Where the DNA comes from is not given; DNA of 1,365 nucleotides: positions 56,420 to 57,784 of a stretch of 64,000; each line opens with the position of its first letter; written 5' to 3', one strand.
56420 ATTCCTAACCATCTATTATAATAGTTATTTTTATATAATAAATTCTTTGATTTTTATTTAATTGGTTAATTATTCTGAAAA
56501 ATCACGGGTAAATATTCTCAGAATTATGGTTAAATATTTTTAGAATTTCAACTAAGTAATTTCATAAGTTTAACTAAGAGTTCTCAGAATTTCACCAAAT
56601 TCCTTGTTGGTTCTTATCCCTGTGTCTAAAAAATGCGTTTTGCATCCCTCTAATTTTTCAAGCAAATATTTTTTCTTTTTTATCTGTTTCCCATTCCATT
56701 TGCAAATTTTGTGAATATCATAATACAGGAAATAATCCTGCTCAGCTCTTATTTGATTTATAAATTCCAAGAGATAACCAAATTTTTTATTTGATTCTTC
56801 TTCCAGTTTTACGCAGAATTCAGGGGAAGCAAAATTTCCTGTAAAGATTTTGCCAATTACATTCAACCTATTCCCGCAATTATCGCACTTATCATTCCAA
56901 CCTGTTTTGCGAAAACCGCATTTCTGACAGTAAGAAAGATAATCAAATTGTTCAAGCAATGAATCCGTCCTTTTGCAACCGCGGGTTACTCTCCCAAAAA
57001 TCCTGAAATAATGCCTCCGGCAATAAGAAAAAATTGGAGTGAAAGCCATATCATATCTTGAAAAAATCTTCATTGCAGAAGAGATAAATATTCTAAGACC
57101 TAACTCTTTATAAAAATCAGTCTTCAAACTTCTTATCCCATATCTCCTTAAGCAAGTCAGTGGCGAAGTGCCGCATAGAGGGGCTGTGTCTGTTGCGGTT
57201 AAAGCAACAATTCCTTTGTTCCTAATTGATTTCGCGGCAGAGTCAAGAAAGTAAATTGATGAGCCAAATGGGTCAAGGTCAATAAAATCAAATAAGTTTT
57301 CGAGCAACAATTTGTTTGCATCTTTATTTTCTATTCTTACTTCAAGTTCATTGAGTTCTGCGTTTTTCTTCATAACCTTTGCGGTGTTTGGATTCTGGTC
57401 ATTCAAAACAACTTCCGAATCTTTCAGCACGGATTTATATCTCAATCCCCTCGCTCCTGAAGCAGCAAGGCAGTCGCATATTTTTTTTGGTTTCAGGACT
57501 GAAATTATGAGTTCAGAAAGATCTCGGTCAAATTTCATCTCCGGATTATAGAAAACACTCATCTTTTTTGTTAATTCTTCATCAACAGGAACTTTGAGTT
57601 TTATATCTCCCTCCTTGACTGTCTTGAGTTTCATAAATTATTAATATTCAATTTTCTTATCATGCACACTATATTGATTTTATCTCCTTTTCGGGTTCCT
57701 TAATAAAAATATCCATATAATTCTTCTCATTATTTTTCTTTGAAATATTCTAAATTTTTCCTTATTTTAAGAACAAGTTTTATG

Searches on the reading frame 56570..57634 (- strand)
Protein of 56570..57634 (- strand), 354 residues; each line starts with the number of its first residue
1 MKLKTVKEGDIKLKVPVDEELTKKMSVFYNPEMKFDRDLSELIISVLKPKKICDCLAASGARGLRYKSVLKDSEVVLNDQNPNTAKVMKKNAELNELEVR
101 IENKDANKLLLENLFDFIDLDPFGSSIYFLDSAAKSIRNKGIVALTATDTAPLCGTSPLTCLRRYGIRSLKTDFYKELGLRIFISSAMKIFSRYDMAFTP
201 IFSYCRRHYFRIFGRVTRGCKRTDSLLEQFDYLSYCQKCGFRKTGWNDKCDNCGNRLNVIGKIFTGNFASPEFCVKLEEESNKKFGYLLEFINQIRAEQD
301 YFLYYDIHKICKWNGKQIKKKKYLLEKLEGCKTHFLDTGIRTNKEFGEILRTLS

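Call 41: search_protein_families(library=pfam, proteins=[window:56570-57634:-], max_evalue=0.01)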
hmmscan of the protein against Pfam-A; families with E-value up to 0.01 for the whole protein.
window:56570-57634:- (354 aa): 4 families
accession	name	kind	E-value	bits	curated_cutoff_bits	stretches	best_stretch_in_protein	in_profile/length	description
PF02005.22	TRM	-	1.7e-85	287.9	27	1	12-352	4-374/376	N2,N2-dimethylguanosine tRNA methyltransferase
PF02475.24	TRM5-TYW2_MTfase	-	1.2e-06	29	28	1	50-146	38-136/164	TRM5/TYW2 methyltransferase domain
PF13847.12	Methyltransf_31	-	0.0051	16.9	27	1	50-145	5-109/145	Methyltransferase domain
PF05175.20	MTS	-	0.0063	16.6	23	1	40-119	20-103/170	Methyltransferase small domain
